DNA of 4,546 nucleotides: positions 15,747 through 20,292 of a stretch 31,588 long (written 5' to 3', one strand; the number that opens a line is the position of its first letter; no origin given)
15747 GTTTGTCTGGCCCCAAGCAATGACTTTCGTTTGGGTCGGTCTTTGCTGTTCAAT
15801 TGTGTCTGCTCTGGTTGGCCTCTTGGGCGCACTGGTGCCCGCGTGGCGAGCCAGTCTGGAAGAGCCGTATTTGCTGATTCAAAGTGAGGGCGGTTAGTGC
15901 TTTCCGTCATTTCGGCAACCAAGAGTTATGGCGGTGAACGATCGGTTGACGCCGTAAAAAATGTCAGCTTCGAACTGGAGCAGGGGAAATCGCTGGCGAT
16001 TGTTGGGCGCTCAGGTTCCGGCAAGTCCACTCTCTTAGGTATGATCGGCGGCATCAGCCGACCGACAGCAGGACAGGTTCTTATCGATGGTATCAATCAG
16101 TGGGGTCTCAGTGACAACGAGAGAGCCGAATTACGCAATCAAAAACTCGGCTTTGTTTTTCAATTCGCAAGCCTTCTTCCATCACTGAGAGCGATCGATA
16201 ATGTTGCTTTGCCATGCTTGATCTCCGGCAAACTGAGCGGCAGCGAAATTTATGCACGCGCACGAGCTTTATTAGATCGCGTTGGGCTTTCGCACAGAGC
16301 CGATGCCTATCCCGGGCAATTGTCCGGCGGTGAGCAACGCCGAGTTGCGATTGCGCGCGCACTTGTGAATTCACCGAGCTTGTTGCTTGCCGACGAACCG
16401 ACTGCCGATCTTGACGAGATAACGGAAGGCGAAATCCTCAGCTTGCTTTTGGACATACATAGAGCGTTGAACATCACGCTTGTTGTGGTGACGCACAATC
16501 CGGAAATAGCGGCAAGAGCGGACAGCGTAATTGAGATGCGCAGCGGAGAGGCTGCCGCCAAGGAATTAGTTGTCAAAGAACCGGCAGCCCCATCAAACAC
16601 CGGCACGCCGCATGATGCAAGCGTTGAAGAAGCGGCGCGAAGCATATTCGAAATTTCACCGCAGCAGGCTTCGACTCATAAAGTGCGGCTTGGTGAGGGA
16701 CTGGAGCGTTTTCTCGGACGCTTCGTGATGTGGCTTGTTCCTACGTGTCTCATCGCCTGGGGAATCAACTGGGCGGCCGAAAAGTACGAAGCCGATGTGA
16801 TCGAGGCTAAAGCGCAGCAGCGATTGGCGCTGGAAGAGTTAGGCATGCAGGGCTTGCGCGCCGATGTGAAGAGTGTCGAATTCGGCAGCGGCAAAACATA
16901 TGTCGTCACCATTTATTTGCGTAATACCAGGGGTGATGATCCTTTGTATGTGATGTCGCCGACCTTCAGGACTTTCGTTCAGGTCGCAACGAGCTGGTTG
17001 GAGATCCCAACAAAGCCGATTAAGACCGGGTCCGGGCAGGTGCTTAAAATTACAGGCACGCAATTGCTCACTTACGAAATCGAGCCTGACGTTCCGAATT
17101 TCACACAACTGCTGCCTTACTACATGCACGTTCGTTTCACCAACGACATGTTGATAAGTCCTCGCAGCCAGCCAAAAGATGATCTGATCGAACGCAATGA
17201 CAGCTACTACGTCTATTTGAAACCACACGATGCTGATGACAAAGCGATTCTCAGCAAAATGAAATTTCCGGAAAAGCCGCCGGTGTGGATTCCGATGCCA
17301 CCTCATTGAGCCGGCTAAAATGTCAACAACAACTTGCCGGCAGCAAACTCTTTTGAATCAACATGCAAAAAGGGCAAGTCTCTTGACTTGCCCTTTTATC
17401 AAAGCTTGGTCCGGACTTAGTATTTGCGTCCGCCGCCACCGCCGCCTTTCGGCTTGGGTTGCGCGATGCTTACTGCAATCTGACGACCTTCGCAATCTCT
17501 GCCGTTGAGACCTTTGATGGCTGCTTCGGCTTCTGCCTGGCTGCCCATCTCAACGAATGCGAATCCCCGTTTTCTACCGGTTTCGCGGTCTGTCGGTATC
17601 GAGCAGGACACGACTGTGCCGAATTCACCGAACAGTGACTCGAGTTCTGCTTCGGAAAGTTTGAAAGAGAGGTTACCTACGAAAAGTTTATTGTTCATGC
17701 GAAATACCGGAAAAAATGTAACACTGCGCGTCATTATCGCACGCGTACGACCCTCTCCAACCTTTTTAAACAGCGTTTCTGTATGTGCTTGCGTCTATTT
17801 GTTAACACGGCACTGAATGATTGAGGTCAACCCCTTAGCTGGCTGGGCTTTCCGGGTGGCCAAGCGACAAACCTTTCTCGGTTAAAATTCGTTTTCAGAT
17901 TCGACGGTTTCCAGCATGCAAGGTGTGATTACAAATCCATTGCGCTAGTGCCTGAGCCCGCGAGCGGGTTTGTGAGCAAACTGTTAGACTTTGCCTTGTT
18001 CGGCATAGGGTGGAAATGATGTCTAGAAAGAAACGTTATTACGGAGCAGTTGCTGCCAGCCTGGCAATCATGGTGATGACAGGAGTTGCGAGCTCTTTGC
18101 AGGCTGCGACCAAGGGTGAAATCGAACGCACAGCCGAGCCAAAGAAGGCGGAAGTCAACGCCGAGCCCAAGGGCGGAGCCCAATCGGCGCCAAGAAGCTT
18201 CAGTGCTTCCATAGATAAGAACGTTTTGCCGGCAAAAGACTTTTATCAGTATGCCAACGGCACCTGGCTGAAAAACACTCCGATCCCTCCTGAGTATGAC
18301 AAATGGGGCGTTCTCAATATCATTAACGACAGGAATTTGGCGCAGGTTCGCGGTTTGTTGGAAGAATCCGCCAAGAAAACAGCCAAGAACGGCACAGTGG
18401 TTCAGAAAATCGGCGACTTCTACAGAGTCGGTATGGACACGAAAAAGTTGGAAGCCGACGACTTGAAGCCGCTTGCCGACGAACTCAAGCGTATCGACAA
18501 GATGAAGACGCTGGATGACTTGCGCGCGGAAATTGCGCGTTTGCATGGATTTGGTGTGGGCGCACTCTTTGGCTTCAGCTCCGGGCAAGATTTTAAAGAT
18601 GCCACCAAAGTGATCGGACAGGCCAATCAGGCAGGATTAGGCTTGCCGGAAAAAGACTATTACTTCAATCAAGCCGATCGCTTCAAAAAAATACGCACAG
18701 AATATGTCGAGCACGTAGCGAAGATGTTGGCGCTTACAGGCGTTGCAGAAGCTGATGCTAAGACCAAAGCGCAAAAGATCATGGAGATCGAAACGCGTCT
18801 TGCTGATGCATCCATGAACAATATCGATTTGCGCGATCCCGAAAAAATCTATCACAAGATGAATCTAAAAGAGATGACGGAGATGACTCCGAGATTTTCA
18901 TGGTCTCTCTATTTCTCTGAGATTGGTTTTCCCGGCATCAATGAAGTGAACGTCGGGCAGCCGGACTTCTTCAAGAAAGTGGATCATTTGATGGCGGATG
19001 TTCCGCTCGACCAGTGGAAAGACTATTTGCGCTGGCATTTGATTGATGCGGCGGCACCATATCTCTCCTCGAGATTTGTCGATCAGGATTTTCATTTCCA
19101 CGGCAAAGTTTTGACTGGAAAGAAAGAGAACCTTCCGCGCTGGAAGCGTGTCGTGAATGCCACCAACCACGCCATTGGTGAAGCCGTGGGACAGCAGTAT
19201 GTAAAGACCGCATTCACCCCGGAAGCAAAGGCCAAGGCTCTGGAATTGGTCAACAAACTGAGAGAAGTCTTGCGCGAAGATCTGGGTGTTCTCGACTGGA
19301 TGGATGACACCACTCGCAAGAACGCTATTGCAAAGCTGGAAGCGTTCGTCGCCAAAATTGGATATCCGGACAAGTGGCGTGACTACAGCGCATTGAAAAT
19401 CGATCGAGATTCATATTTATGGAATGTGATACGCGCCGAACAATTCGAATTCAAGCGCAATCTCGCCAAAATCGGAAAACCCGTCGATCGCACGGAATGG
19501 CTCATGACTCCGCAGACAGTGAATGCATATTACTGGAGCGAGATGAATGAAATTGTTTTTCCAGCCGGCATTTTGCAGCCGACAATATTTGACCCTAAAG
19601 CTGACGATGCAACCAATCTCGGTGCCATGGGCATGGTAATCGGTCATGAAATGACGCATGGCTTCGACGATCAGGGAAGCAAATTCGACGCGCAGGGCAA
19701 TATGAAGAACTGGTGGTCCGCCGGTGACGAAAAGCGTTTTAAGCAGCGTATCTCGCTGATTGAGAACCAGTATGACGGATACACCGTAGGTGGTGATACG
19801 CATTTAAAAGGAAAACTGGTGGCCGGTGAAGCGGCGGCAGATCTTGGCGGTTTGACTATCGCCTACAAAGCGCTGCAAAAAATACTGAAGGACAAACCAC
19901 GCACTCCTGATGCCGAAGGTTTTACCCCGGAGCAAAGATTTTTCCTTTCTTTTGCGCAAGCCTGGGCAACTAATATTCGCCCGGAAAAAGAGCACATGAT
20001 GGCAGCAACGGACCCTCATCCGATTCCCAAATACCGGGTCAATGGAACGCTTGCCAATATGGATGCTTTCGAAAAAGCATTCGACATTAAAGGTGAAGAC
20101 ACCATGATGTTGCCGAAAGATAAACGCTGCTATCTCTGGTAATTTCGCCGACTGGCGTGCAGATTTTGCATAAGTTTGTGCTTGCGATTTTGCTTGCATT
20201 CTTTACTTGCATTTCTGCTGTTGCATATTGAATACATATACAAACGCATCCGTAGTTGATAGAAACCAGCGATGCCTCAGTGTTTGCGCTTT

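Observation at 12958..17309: Three-gene module: a Tat-exported NosZ/thiocyanate-dehydrogenase-like beta-propeller with no CuA domain, a MacB/FtsX permease, and an ABC ATPase with a fused periplasmic domain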

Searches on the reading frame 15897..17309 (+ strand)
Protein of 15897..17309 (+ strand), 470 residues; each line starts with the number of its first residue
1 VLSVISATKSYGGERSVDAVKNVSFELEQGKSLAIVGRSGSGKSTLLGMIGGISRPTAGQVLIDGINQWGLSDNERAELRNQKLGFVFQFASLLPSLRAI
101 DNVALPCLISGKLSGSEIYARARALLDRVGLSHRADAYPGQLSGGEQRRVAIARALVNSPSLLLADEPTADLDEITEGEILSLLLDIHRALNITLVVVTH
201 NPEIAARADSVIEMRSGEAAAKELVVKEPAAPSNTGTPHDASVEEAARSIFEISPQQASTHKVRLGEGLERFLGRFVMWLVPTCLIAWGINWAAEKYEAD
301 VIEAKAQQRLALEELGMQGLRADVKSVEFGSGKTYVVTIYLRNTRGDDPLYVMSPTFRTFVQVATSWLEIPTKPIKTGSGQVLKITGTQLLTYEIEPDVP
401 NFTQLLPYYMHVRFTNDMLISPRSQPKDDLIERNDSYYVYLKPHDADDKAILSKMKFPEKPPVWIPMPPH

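Call 3: search_protein_families(library=pfam, proteins=[window:15897-17309:+], max_evalue=1)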
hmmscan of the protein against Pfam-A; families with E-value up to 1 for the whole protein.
window:15897-17309:+ (470 aa): 16 families
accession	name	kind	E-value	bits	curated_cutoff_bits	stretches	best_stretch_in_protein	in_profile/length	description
PF00005.33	ABC_tran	-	8.4e-35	120.8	25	1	20-170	1-137/137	ABC transporter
PF02463.25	SMC_N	-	2.8e-05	24.1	40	1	139-218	134-215/220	RecF/RecN/SMC N terminal domain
PF13555.12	AAA_29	-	0.00042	20.5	27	1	24-47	16-39/61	P-loop containing region of AAA domain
PF13304.12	AAA_21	-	0.001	19.6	27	1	34-56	3-25/304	AAA domain, putative AbiEii toxin, Type IV TA system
PF13476.12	AAA_23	-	0.013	16.6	27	1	21-47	11-36/201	AAA domain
PF13401.12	AAA_22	-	0.014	16.2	27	1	29-48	4-23/130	AAA domain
PF02367.23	TsaE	-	0.025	14.9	26.6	0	328-359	29-58/128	Threonylcarbamoyl adenosine biosynthesis protein TsaE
PF13191.12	AAA_16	-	0.032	15.2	32.6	0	30-50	24-44/167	AAA ATPase domain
PF03193.22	RsgA_GTPase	-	0.04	14.2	30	1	18-50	95-126/174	RsgA GTPase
PF20703.3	nSTAND1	-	0.071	13.2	27.1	1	20-47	23-50/379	Novel STAND NTPase 1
PF01935.23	DUF87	-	0.085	13.4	23.2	1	31-50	24-43/220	Helicase HerA, central domain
PF13604.12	AAA_30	-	0.12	12.6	27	0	32-55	20-43/191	AAA domain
PF00931.28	NB-ARC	-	0.12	12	23.5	1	14-48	2-36/248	NB-ARC domain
PF20720.3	nSTAND3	-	0.13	12.4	27.2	1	19-50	6-37/155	Novel STAND NTPase 3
PF06414.18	Zeta_toxin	-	0.24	11.3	22.3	0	27-64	13-50/199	Zeta toxin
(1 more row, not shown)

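Call 4: search_protein_families(library=ncbifam, proteins=[window:15897-17309:+], max_evalue=1)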
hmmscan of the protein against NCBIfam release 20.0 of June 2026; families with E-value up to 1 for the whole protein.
window:15897-17309:+ (470 aa): 199 families (the best 25 are shown)
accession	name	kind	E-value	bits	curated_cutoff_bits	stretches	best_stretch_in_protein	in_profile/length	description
TIGR02211.1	LolD_lipo_ex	equivalog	3.3e-70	236.1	307.75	1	2-218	2-218/221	lipoprotein-releasing ABC transporter ATP-binding protein LolD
NF008639.0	PRK11629.1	equivalog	8e-65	218.5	360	1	10-221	15-226/234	lipoprotein-releasing ABC transporter ATP-binding protein LolD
NF007879.0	PRK10584.1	equivalog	3.2e-54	184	336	1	8-218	13-223/228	putative ABC transporter ATP-binding protein YbbA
NF007826.0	PRK10535.1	equivalog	1.2e-53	182.4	966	1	8-225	11-227/648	macrolide ABC transporter ATP-binding protein/permease MacB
TIGR02673.1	FtsE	equivalog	1.9e-52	178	264.85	1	3-217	3-213/214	cell division ATP-binding protein FtsE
TIGR03608.1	L_ocin_972_ABC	subfamily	2.8e-49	167.4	254.85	1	18-214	12-206/206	putative bacteriocin export ABC transporter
TIGR02982.1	heterocyst_DevA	subfamily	3.4e-47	160.9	295.8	1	14-218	15-218/220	ABC exporter ATP-binding subunit, DevA family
TIGR02314.1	ABC_MetN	equivalog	4.4e-46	157.5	499.7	1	11-225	12-225/343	methionine ABC transporter ATP-binding protein MetN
NF038007.1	ABC_ATP_DarD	equivalog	1.1e-45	155.8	375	1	1-218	1-217/218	darobactin export ABC transporter ATP-binding protein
NF040933.2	ABC_arch_GlcV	equivalog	1.6e-44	152.2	450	1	6-216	7-217/357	glucose ABC transporter ATP-binding protein GlcV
TIGR01186.1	proV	subfamily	1e-43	149.8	326.6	1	18-219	7-208/363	betaine/proline/choline family ABC transporter ATP-binding protein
TIGR00968.1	3a0106s01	subfamily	5.1e-43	147.3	342.75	1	5-219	4-209/237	sulfate ABC transporter ATP-binding protein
TIGR04521.1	ECF_ATPase_2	equivalog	5.7e-43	147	330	1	15-222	16-226/279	energy-coupling factor transporter ATPase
TIGR03265.1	PhnT2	equivalog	5.8e-43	147.5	457.7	1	4-218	7-212/353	putative 2-aminoethylphosphonate ABC transporter ATP-binding protein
NF008453.0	PRK11308.1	subfamily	1.1e-42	146.5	408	1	13-232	31-256/334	dipeptide ABC transporter ATP-binding protein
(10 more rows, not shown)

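Call 80: search_solved_structures(query=window:15897-17306:+, max_evalue=1e-40)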
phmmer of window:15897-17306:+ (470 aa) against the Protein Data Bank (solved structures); distinct sequences matched with E-value up to 1e-40: 30.
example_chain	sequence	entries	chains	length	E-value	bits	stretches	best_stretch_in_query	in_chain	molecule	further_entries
8j5q_D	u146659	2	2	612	1e-58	202.6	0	17-207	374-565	Uncharacterized ABC transporter ATP-binding protein Rv1281c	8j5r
8j5s_D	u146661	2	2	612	6.5e-58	199.9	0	17-207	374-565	Uncharacterized ABC transporter ATP-binding protein Rv1281c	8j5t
9rle_D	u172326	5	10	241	1.3e-57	198.9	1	13-222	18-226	Lipoprotein-releasing system ATP-binding protein LolD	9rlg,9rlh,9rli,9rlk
9rlc_D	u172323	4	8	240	1.3e-57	198.9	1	13-222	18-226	Lipoprotein-releasing system ATP-binding protein LolD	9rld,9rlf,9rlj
7v8l_D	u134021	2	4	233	1.3e-57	198.9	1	13-222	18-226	Lipoprotein-releasing system ATP-binding protein LolD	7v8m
7mdy_D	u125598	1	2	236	1.4e-57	198.8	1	13-222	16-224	Lipoprotein-releasing system ATP-binding protein LolD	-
7arh_F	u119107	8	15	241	1.4e-57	198.8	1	13-222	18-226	Lipoprotein-releasing system ATP-binding protein LolD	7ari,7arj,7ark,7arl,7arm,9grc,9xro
9w35_C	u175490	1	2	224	2.8e-57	197.8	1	13-217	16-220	LolD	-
9w2w_D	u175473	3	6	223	2.9e-57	197.8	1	13-217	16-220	LolD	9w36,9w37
7v8i_D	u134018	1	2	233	3.5e-57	197.5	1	13-222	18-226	Lipoprotein-releasing system ATP-binding protein LolD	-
9gvk_D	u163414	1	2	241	3.7e-57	197.4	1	13-222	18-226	Lipoprotein-releasing system ATP-binding protein LolD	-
7mdx_D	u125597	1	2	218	1.3e-56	195.6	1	13-217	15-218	Lipoprotein-releasing system ATP-binding protein LolD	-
8wd9_D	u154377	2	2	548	6.4e-52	180.1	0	18-220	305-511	Probable dipeptide-transport ATP-binding protein ABC transporter DppD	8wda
8wdb_D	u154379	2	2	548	3.8e-51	177.6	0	18-220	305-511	Probable dipeptide-transport ATP-binding protein ABC transporter DppD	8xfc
5xu1_A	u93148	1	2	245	8.6e-51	176.4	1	7-220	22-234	ABC transporter ATP-binding protein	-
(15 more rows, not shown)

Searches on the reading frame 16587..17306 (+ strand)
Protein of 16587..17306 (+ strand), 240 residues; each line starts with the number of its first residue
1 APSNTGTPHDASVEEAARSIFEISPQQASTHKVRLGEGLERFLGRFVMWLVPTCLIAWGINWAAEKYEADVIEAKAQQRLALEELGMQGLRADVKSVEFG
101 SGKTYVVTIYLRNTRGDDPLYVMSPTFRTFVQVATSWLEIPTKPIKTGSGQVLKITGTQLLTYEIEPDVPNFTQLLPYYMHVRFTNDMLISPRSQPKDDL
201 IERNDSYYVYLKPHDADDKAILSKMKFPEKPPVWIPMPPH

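Call 27: find_homologous_proteins(query=window:16587-17306:+, max_evalue=0.001)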
Query window:16587-17306:+ (240 aa): 94 proteins with E <= 0.001 among 431 candidates.
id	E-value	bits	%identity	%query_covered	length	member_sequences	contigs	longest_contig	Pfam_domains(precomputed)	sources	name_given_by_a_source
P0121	3.7e-102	359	79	80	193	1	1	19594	-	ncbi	-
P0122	2.7e-97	343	65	95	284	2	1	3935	-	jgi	jgi:hypothetical protein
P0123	4.9e-84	300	58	100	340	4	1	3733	-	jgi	jgi:energy-coupling factor transporter ATP-binding protein EcfA2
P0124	1.7e-83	298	55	96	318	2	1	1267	-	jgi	jgi:putative ABC transport system ATP-binding protein/macrolide transport system ATP-binding/permeas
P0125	1.9e-82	294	63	83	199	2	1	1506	-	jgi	jgi:putative ABC transport system ATP-binding protein/macrolide transport system ATP-binding/permeas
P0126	9.2e-79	282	54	93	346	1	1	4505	PF00005.34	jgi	jgi:putative ABC transport system ATP-binding protein/macrolide transport system ATP-binding/permeas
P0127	8.6e-69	250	61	75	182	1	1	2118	-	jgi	jgi:putative ABC transport system ATP-binding protein/macrolide transport system ATP-binding/permeas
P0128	1.8e-64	236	48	94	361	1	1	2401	PF00005.34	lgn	-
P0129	3.3e-64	235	53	86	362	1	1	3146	PF00005.34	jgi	jgi:putative ABC transport system ATP-binding protein/macrolide transport system ATP-binding/permeas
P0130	9.0e-62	227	53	86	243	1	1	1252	-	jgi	jgi:putative ABC transport system ATP-binding protein/macrolide transport system ATP-binding/permeas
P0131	4.6e-61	224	47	98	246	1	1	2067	-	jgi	jgi:putative ABC transport system ATP-binding protein/macrolide transport system ATP-binding/permeas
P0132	4.1e-60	221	62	64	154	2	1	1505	-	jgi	jgi:putative ABC transport system ATP-binding protein/macrolide transport system ATP-binding/permeas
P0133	4.1e-56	208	46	93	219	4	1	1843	-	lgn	-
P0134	7.3e-56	207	52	73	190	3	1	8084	-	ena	-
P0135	8.6e-54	201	46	90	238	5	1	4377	-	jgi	jgi:hypothetical protein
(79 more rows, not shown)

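Call 34: search_protein_families(library=pfam, proteins=[window:16659-17306:+], max_evalue=0.01)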
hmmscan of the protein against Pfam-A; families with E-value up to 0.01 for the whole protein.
window:16659-17306:+ (216 aa): 0 families

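Call 35: predict_structure(alignment_id=A2)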
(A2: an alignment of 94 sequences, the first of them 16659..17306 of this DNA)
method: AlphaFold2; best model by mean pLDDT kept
length: 216 residues; sequences in the alignment: 94
mean_pLDDT: 92.0   pTM: 0.78
mean pLDDT of the five models: 92.0, 91.2, 90.9, 90.5, 90.4
residues with pLDDT >= 90: 181; 70-90: 19; 50-70: 14; < 50: 2
segments of 3 or more residues with pLDDT < 50: none
pLDDT, mean of each block of 10 residues (from residue 1): 57 85 95 97 97 92 93 97 97 92 96 96 77 95 95 97 95 92 97 96 96 87
secondary structure, 60 per line:
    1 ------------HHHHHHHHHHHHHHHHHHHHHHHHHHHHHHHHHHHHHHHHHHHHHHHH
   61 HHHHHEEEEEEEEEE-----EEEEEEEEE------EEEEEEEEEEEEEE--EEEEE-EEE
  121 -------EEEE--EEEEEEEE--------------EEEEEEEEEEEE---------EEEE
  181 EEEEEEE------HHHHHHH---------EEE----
elements in order: H13-65 E66-75 E81-89 E96-109 E112-116 E118-120 E128-131 E134-141 E156-167 E177-187 H194-200 E210-212

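Call 62: search_protein_families(library=pfam, alignment_id=A2, max_evalue=5)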
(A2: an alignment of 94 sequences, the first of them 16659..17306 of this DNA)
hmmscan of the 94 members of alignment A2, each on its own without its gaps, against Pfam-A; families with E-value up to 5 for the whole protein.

A. member 1, window:16659-17306:+ (216 aa): 0 families

B. families by the number of members that match (of 94 scanned): 19 families
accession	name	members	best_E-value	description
PF00005.33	ABC_tran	25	1.8e-20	ABC transporter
PF02463.25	SMC_N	14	0.001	RecF/RecN/SMC N terminal domain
PF13304.12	AAA_21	11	0.0015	AAA domain, putative AbiEii toxin, Type IV TA system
PF12201.13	bcl-2I13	4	0.0067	Bcl2-interacting killer, BH3-domain containing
PF23459.1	S1_RRP5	3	0.003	RRP5 S1 domain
PF11896.14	GlgE_dom_N_S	2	0.13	Alpha-1,4-glucan:maltose-1-phosphate maltosyltransferase, domain N/S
PF11918.13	Peptidase_S41_N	1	0.045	N-terminal domain of Peptidase_S41 in eukaryotic IRBP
PF09818.15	ABC_ATPase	1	0.057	P-loop domain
PF16056.10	DUF4799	1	0.089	Domain of unknown function (DUF4799)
PF14280.11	DUF4365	1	0.09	Domain of unknown function (DUF4365)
PF15843.10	DUF4719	1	0.13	Domain of unknown function (DUF4719)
PF04357.19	TamB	1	0.15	TamB, inner membrane protein subunit of TAM complex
PF04536.20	TPM_phosphatase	1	0.17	TPM domain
PF23425.1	DUF7113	1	0.17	Family of unknown function (DUF7113)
PF17914.6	HopA1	1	0.17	HopA1 effector protein family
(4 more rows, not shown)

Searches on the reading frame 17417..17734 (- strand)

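Call 34: search_protein_families(library=pfam, proteins=[window:17417-17734:-], max_evalue=0.01)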
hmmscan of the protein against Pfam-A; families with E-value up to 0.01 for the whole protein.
window:17417-17734:- (105 aa): 2 families
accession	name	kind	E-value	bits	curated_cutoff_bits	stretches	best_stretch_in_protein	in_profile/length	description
PF00076.28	RRM_1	-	9.2e-23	80.4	20.7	1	17-86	1-69/70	RNA recognition motif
PF13893.12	RRM_5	-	0.003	17.7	27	1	54-90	62-98/125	RNA recognition motif. (a.k.a. RRM, RBD, or RNP domain)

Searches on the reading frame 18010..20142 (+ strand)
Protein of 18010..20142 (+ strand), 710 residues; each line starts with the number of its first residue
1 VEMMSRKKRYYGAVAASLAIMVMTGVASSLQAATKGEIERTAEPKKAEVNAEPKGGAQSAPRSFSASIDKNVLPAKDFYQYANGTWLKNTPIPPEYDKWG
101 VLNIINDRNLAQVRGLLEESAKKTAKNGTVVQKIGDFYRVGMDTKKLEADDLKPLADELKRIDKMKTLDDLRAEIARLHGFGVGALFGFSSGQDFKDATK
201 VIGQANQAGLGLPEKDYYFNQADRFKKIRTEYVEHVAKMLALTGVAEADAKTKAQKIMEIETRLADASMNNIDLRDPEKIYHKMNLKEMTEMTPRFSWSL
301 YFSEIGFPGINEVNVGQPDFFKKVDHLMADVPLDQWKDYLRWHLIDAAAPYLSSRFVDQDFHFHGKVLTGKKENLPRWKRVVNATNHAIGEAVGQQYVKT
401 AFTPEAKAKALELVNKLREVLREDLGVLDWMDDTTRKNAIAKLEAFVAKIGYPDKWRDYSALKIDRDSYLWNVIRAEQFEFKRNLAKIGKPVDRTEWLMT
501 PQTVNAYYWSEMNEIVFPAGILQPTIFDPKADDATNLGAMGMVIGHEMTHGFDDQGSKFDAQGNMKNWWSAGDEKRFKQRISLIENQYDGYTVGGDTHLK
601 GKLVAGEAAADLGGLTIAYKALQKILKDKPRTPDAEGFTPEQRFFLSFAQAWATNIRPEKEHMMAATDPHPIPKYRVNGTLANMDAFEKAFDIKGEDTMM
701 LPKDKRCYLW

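Call 34: search_protein_families(library=pfam, proteins=[window:18010-20142:+], max_evalue=0.01)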
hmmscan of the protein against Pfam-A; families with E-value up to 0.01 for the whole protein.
window:18010-20142:+ (710 aa): 2 families
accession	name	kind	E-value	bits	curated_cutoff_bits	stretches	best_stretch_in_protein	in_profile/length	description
PF05649.18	Peptidase_M13_N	-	8.6e-127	424.1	32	1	74-453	1-381/381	Peptidase family M13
PF01431.27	Peptidase_M13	-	3.8e-66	223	24.5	1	505-707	1-205/205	Peptidase family M13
